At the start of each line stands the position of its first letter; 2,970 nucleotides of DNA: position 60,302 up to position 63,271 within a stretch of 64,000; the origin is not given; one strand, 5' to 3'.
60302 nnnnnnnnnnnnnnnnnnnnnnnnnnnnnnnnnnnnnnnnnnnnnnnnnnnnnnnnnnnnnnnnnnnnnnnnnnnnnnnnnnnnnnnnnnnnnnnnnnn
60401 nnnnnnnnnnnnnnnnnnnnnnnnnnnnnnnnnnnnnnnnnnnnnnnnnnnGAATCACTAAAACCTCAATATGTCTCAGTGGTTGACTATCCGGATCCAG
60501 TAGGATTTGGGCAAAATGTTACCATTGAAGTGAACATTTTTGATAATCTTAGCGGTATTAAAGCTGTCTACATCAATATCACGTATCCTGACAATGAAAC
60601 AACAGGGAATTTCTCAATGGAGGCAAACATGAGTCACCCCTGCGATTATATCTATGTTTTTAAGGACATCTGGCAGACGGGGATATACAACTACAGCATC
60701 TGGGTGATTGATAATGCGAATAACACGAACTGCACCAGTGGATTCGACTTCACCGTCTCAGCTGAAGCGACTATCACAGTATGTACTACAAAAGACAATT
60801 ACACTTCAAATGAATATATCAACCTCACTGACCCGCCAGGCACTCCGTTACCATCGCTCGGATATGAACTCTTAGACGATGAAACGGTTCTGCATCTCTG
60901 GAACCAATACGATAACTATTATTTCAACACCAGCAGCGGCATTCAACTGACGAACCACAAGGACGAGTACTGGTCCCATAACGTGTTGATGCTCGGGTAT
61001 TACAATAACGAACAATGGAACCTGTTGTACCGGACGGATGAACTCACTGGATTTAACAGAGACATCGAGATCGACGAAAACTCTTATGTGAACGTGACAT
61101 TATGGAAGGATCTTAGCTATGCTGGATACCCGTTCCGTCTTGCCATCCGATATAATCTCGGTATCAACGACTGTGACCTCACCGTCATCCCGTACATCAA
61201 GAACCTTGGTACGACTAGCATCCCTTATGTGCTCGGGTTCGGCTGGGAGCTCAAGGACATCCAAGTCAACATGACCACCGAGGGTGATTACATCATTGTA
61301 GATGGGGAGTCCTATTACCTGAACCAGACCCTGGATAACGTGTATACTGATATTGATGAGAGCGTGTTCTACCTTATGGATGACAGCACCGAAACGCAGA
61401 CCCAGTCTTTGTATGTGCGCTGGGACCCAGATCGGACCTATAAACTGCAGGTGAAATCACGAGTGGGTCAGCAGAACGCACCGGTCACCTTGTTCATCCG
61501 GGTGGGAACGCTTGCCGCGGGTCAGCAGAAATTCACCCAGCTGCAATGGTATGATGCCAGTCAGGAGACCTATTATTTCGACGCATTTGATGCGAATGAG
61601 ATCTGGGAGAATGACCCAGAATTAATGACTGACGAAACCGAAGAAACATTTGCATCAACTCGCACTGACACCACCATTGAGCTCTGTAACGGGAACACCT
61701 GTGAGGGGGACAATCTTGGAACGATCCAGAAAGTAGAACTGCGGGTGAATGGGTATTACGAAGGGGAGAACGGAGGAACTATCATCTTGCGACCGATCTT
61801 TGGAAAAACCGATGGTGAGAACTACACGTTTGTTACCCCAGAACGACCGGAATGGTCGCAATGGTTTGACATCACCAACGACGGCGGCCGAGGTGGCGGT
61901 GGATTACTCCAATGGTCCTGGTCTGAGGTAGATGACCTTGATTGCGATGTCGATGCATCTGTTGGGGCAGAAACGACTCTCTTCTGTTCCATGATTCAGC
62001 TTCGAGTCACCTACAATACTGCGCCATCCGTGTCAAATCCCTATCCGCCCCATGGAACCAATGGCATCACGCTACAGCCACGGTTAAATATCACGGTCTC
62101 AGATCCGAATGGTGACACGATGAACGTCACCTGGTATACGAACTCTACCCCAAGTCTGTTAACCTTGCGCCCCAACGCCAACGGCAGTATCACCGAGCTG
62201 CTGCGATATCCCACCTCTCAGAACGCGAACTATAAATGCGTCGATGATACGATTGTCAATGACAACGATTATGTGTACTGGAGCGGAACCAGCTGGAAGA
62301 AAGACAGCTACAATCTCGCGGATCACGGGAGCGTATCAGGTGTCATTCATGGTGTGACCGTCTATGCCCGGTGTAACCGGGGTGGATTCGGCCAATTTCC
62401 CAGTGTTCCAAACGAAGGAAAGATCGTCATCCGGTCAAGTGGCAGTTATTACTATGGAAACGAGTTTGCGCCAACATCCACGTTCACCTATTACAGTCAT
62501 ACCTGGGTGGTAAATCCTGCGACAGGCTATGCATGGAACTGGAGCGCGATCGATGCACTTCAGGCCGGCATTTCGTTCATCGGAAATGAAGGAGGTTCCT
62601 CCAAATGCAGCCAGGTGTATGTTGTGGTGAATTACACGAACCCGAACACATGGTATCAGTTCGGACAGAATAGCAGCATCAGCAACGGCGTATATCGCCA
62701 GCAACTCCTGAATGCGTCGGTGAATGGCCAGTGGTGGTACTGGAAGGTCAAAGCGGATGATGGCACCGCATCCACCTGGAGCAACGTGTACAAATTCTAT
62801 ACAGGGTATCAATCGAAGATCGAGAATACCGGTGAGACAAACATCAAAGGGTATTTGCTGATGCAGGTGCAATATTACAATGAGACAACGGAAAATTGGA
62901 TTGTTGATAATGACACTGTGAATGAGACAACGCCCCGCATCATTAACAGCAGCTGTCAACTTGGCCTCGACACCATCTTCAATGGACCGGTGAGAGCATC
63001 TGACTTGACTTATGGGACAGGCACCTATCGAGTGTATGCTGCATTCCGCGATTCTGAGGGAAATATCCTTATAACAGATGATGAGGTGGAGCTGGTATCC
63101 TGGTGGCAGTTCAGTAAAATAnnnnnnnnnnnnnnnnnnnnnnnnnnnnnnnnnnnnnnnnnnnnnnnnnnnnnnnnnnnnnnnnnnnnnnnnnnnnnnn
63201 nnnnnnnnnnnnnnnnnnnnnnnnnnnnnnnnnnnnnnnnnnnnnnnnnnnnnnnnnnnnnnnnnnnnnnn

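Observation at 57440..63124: Single 5.7-kb surface-protein gene with a strong 5'->3' GC gradient (about one-third GC in the first 2 kb to about one-half in the last 2 kb)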

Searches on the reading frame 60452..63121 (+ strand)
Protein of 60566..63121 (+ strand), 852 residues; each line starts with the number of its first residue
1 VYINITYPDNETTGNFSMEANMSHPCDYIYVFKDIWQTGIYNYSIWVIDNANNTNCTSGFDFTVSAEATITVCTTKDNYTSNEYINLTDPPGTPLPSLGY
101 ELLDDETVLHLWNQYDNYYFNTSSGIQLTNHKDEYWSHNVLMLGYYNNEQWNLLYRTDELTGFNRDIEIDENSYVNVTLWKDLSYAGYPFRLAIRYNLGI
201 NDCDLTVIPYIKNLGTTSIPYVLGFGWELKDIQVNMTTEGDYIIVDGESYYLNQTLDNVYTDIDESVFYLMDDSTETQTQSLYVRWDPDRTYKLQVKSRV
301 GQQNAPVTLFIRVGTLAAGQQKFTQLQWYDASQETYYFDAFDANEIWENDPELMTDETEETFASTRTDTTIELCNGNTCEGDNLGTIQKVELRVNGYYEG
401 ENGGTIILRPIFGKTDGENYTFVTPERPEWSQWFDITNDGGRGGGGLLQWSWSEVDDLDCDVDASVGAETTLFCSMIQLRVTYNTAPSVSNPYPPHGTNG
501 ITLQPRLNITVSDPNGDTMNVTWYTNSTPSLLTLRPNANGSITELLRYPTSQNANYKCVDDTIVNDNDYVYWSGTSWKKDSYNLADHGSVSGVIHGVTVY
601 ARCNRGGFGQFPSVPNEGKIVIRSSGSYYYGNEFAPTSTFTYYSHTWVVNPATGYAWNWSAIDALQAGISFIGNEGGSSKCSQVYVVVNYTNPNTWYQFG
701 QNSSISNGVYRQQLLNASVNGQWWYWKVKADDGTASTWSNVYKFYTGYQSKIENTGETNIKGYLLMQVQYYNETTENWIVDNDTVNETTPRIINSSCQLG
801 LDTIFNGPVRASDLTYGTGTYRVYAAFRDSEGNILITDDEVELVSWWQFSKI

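Call 14: find_homologous_proteins(query=window:60566-63121:+, max_evalue=0.001)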
Query window:60566-63121:+ (852 aa): 160 proteins with E <= 0.001 among 5375 candidates; the best 120 are listed.
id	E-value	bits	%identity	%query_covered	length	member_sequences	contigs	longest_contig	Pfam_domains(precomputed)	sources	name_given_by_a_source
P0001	0.0e+0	1489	74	100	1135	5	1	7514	PF24893.1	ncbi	ncbi:MAG: hypothetical protein BV459_03110, partial [Thermoplasmata archaeon M11B2D]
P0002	0.0e+0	1442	72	100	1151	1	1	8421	PF00801.27,PF18911.7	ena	-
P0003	6.6e-294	996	67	62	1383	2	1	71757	PF00801.27,PF04389.23,PF18911.7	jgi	-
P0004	6.6e-281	953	60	83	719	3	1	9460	-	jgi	jgi:hypothetical protein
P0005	8.6e-267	906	54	59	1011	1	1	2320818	-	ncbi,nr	ncbi:MAG: hypothetical protein JSW06_04255 [Thermoplasmatales archaeon]|nr:MAG: hypothetical protein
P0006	7.1e-253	860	58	62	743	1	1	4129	-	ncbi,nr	ncbi:hypothetical protein KAR91_33235, partial [Candidatus Pacearchaeota archaeon]|nr:hypothetical p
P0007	7.8e-250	850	57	64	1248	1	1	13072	PF00801.27,PF13517.13,PF18911.7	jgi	-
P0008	5.0e-248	844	57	63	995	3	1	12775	-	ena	-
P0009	1.2e-247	843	52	69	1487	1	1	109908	PF13385.14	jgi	jgi:hypothetical protein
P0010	1.4e-246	839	53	65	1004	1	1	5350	-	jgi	jgi:hypothetical protein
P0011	3.3e-245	835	57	63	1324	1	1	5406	PF13229.13,PF00801.27,PF05048.20,PF18911.7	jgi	jgi:parallel beta-helix repeat protein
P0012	8.0e-243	827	55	63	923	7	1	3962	-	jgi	jgi:hypothetical protein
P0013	1.6e-241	822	55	60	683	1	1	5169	-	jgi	jgi:hypothetical protein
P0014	1.1e-238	813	56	62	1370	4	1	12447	-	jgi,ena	-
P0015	5.0e-238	811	54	63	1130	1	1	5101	PF16820.12,PF00801.27,PF19077.7,PF18911.7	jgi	-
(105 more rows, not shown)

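Call 18: find_encoding_contigs(protein=P0002, flank=5000, max_places=2)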
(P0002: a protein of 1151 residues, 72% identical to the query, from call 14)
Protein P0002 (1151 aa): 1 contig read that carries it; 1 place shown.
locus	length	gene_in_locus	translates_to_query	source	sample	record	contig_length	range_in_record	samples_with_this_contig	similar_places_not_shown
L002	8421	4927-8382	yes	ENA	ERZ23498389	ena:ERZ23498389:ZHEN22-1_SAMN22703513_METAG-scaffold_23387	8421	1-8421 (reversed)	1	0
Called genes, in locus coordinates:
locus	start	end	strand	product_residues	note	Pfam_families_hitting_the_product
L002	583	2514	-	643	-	PF13360:PQQ_2, PF13570:Beta-prop_ACSF4, PF25292:Beta-prop_CGLA (faint), PF13360:PQQ_2, PF13570:Beta-prop_ACSF4, PF18911:PKD_4, PF00801:PKD, PF17957:Big_7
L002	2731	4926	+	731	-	PF04389:Peptidase_M28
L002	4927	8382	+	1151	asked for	PF00801:PKD (weak), PF18911:PKD_4, PF00801:PKD, PF18911:PKD_4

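Call 19: find_encoding_contigs(protein=P0001, flank=5000, max_places=2)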
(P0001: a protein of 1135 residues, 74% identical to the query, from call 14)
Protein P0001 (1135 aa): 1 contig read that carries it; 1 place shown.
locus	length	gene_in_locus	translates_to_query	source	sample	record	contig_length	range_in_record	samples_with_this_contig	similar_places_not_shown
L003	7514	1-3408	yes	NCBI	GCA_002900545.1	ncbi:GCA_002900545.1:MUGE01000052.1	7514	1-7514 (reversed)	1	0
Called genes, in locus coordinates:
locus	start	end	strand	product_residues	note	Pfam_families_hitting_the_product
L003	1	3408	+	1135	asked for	PF24893:DUF7743 (weak)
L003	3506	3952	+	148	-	-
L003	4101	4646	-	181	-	PF00013:KH_1 (weak), PF21800:KH_KRR1_2nd (weak), PF22891:KH_PNO1_2nd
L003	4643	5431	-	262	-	PF03109:ABC1 (faint), PF01163:RIO1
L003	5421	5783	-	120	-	PF01176:eIF-1a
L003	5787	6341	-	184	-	PF01966:HD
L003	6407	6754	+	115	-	PF00072:Response_reg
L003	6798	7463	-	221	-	PF01796:OB_ChsH2_C (weak)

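Call 25: find_related_loci(query=window:60566-63121:+, collection=genome_contigs, flank=6000)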
Query window:60566-63121:+ (852 aa) in genome_contigs; peptide patterns used: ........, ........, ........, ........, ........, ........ (x = any residue, [..] = any of these).
37 stretches matched a pattern; 23 encode a relative of the query (tblastn E <= 1e-3); 23 distinct loci.
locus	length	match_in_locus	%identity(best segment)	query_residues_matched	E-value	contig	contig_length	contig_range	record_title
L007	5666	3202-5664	92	1-821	0e+0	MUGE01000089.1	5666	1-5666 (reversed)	MAG: Thermoplasmata archaeon M11B2D M11B2D_scaffold_512, whole genome shotgun sequence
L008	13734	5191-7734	85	1-851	0e+0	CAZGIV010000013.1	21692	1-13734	MAG TPA_asm: uncultured Thermoplasmatales archaeon isolate binchicken_co94_67 genome assembly, contig: NODE_3305_length_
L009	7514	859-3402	74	1-851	0e+0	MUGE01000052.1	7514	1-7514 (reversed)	MAG: Thermoplasmata archaeon M11B2D M11B2D_scaffold_339, whole genome shotgun sequence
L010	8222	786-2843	57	1-850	0e+0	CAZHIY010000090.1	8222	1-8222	MAG TPA_asm: uncultured Thermoplasmatales archaeon isolate binchicken_co129_679 genome assembly, contig: NODE_28702_leng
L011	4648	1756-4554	58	1-849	0e+0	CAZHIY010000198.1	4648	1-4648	MAG TPA_asm: uncultured Thermoplasmatales archaeon isolate binchicken_co129_679 genome assembly, contig: NODE_67716_leng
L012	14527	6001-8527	52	1-850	0e+0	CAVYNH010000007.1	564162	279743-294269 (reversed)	MAG: Euryarchaeota archaeon isolate MFD04408.bin.1.91 genome assembly, contig: contig_80799, whole genome shotgun sequen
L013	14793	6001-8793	55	1-850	0e+0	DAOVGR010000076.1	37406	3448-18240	MAG TPA_asm: Thermoplasmatales archaeon isolate CSMAG_1140 CSMAG_1140_k141_4246441_length_37406_cov_9.8906, whole genome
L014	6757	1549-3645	52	1-849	6e-180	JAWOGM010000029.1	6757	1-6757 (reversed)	MAG: Thermoplasmatota archaeon isolate BLK6-3.bin.281 k191_2994329, whole genome shotgun sequence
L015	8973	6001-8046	55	1-849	7e-174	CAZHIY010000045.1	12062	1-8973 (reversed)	MAG TPA_asm: uncultured Thermoplasmatales archaeon isolate binchicken_co129_679 genome assembly, contig: NODE_16520_leng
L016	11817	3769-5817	51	1-850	5e-171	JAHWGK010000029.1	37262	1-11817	MAG: Thermoplasmata archaeon isolate Hel238.bin54 NODE_29_length_37262_cov_18.921796, whole genome shotgun sequence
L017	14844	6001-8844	51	1-849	7e-171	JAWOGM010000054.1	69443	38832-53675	MAG: Thermoplasmatota archaeon isolate BLK6-3.bin.281 k191_1675277, whole genome shotgun sequence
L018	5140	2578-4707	51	1-849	1e-172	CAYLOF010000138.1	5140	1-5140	MAG TPA_asm: uncultured Thermoplasmatales archaeon isolate binchicken_co116_354 genome assembly, contig: NODE_20574_leng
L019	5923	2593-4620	51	1-849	2e-170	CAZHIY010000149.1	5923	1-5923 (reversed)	MAG TPA_asm: uncultured Thermoplasmatales archaeon isolate binchicken_co129_679 genome assembly, contig: NODE_46757_leng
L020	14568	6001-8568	54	1-843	3e-166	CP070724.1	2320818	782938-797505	MAG: Thermoplasmatales archaeon isolate bin45 chromosome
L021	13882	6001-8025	52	1-850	2e-165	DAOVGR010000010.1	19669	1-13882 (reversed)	MAG TPA_asm: Thermoplasmatales archaeon isolate CSMAG_1140 CSMAG_1140_k141_1033829_length_19669_cov_11.0000, whole genom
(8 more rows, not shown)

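Call 26: find_related_loci(query=window:60566-63121:+, collection=metagenome_contigs, flank=6000)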
Query window:60566-63121:+ (852 aa) in metagenome_contigs; peptide patterns used: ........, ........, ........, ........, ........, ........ (x = any residue, [..] = any of these).
80 stretches matched a pattern; 69 encode a relative of the query (tblastn E <= 1e-3); 66 distinct loci.
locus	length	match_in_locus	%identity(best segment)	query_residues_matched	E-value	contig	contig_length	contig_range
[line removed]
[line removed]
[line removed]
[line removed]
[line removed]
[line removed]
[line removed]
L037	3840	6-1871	56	239-851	0e+0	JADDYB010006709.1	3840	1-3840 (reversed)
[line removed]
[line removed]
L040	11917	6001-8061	57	3-849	0e+0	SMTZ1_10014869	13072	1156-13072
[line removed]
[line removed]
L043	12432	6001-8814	56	1-850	0e+0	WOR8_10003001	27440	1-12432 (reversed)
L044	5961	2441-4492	57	1-850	0e+0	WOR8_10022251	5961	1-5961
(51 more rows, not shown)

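Call 47: search_solved_structures(query=A1, max_evalue=1)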
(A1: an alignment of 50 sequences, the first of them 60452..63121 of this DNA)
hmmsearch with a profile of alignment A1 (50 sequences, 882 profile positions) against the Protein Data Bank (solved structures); distinct sequences matched with E-value up to 1: 1.
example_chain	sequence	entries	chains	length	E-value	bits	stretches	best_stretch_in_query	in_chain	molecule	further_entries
2yn3_A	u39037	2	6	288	0.03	16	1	190-264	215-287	PUTATIVE INNER MEMBRANE PROTEIN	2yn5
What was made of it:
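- Tried and rejected: Sequence search of the module profile against PDB: nothing meaningful; the best hit has E 0.03 (call 47).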

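Call 58: predict_structure(alignment_id=A1)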
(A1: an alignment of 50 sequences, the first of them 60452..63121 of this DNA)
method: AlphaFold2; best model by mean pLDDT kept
length: 890 residues; sequences in the alignment: 50
mean_pLDDT: 78.8   pTM: 0.46
mean pLDDT of the five models: 78.8, 77.8, 76.2, 75.5, 74.7
residues with pLDDT >= 90: 254; 70-90: 446; 50-70: 114; < 50: 76
segments of 3 or more residues with pLDDT < 50: 128-134, 524-541, 576-615, 648-651
pLDDT, mean of each block of 10 residues (from residue 1): 76 61 81 86 88 89 84 74 90 85 77 77 64 62 78 79 69 80 91 87 79 89 93 88 91 94 91 77 88 90 88 75 88 89 90 94 87 92 88 91 92 90 84 94 94 92 93 87 68 93 92 93 46 31 65 82 70 53 32 37 42 51 73 81 59 68 80 78 85 83 76 57 76 74 77 55 77 76 59 75 95 92 85 76 83 92 87 77 89
secondary structure, 60 per line:
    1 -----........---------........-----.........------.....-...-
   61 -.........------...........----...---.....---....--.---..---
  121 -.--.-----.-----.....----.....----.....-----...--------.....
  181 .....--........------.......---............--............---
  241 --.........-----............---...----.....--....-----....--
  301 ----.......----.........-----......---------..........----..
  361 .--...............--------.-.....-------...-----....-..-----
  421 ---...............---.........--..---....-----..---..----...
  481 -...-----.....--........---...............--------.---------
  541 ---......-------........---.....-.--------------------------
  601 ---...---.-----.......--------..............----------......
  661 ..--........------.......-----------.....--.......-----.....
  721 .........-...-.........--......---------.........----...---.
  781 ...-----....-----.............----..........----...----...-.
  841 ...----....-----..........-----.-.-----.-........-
elements in order (helices of 4 or more, strands of 3 or more residues): E6-13 E23-30 E36-44 E51-55 E57-59 E62-70 E77-87 E92-94 E98-102 E106-109 E137-141 E146-150 E155-159 E165-167 E176-185 E188-195 E202-208 E212-223 E226-237 E243-251 E257-268 E279-283 E286-289 E295-298 E305-311 E316-324 E330-335 E345-354 E359-361 E364-378 H389-393 E401-403 E409-412 E424-438 E442-450 E458-461 H490-494 E497-504 E508-522 E544-549 E557-564 E568-572 E616-622 E631-644 E655-662 E665-672 E679-685 H697-701 E704-710 E716-729 E735-743 E746-751 E761-769 E774-776 E780-783 E789-792 E798-810 E815-824 E829-831 E836-838 H840-843 E857-866 E882-889
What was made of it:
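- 60758..63121 (+): Conserved C-terminal module, aa 1107-1894 (GC3 0.59). It comprises a core (1107-1572), an insert specific to the subclade (1573-1736, nt 62156-62647) and a terminal domain (1737-1894, nt 62648-63121). AlphaFold model of aa 1005-1894: pLDDT 78.8, all-beta (call 58).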

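Call 60: fold_search(model_id=the predicted structure, library=pdb)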
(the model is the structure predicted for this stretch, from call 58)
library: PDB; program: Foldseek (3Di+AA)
matches with E <= 10: 1422; with E <= 0.001: 101
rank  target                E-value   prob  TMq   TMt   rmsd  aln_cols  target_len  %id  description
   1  3pvm_B                3.5e-08  0.96  0.10  0.08  39.6      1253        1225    8  Structure of Complement C5 in Complex with CVF (released 2011-01-19)
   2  3prx_B                6.1e-08  0.93  0.09  0.07  38.6      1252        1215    8  Structure of Complement C5 in Complex with CVF and SSL7 (released 2011-01-19)
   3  7q1y_A                7.0e-08  0.99  0.13  0.09  36.8      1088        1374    8  X-ray structure of human A2ML1 (released 2022-04-20)
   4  7s62                  2.3e-07  0.95  0.11  0.08  37.8      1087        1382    9  Locally refined protomer structure of native-form oocyte/egg Alpha-2-Macroglobulin (A2Moo) tetramer (released 2022-01-05)
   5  4a5w_A                4.0e-07  0.92  0.11  0.08  34.9      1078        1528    8  Crystal structure of C5b6 (released 2012-03-14)
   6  5cd6_A                6.7e-07  1.00  0.18  0.27  16.8       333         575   12  Crystal structure of a TPR-domain containing protein (BDI_1685) from Parabacteroides distasonis ATCC 8503 at 2.26 A re (released 2015-07-29)
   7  6h04_A                9.8e-07  0.90  0.11  0.09  34.4      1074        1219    8  Closed conformation of the Membrane Attack Complex (released 2018-12-19)
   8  7q62_A                1.5e-06  0.91  0.12  0.09  36.6      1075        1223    7  Structure of TEV cleaved A2ML1 dimer (A2ML1-TT dimer) (released 2022-04-20)
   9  9u62_E                2.2e-06  0.82  0.10  0.07  35.8      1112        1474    8  AP pathways C3 convertase C3bBbP and C3 complex (released 2026-01-14)
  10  7q62_B                2.3e-06  0.90  0.12  0.13  36.5      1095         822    9  Structure of TEV cleaved A2ML1 dimer (A2ML1-TT dimer) (released 2022-04-20)
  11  4e0s_A                2.3e-06  0.75  0.10  0.06  33.5      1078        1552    8  Crystal Structure of C5b-6 (released 2012-04-18)
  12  7q60                  2.4e-06  0.84  0.10  0.08  35.0      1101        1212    8  Structure of TEV cleaved A2ML1 (A2ML1-TE) (released 2022-04-20)
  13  4bze_B                3.2e-06  1.00  0.19  0.48   6.9       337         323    9  Crystal structure of galactose mutarotase GalM from Bacillus subtilis (released 2014-08-13)
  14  3mwx_A                3.5e-06  1.00  0.18  0.43   8.9       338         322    9  Crystal structure of a putative galactose mutarotase (BSU18360) from BACILLUS SUBTILIS at 1.45 A resolution (released 2010-07-07)
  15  3k25_A                3.5e-06  1.00  0.17  0.44  10.2       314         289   12  Crystal Structure of Slr1438 protein from Synechocystis sp. PCC 6803, Northeast Structural Genomics Consortium Target  (released 2009-10-13)
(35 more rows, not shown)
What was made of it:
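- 60758..63121 (+): Foldseek finds a galactose-mutarotase-like / YidC-P1-like beta-supersandwich (call 60).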

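Call 83: search_protein_representatives(alignment_id=A1)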
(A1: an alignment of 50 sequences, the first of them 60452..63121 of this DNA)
Query: 50 sequences, 882 profile positions. Proteins with E-value up to 0.001 (for the whole library): 4509; up to 1e-10: 2585; up to 1e-30: 920. The best 150 are listed.
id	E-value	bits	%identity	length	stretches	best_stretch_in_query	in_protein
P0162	0.0e+00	1510.7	-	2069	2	25-881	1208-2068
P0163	0.0e+00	1501.3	-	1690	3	24-680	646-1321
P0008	0.0e+00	1475.9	-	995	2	21-880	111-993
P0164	0.0e+00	1459.2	-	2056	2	22-881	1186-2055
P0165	0.0e+00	1425.1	-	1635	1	25-881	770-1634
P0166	0.0e+00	1407.4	-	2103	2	25-881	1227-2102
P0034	0.0e+00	1402.9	-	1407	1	24-880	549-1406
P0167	0.0e+00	1402.2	-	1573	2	21-881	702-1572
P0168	0.0e+00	1373.6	-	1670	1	23-880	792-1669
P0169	0.0e+00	1365.1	-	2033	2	24-881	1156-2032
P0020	0.0e+00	1354.9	-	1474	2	24-881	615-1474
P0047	0.0e+00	1321.6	-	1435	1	23-881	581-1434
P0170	0.0e+00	1318.6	-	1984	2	26-881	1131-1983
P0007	0.0e+00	1311.5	-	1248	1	119-881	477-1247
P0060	0.0e+00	1306.7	-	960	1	20-881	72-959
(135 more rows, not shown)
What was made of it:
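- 60758..63121 (+): Profile search: 4,509 cluster representatives at E<=1e-3 and 920 at E<=1e-30, many of them partial matches (call 83).
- On Conserved C-terminal module family of Thermoplasmatota (unnamed; no Pfam or NCBIfam model matched it here): 920 cluster representatives reach E<=1e-30, and many of them have the module at the C-terminus (call 83).
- The family is large (call 83).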
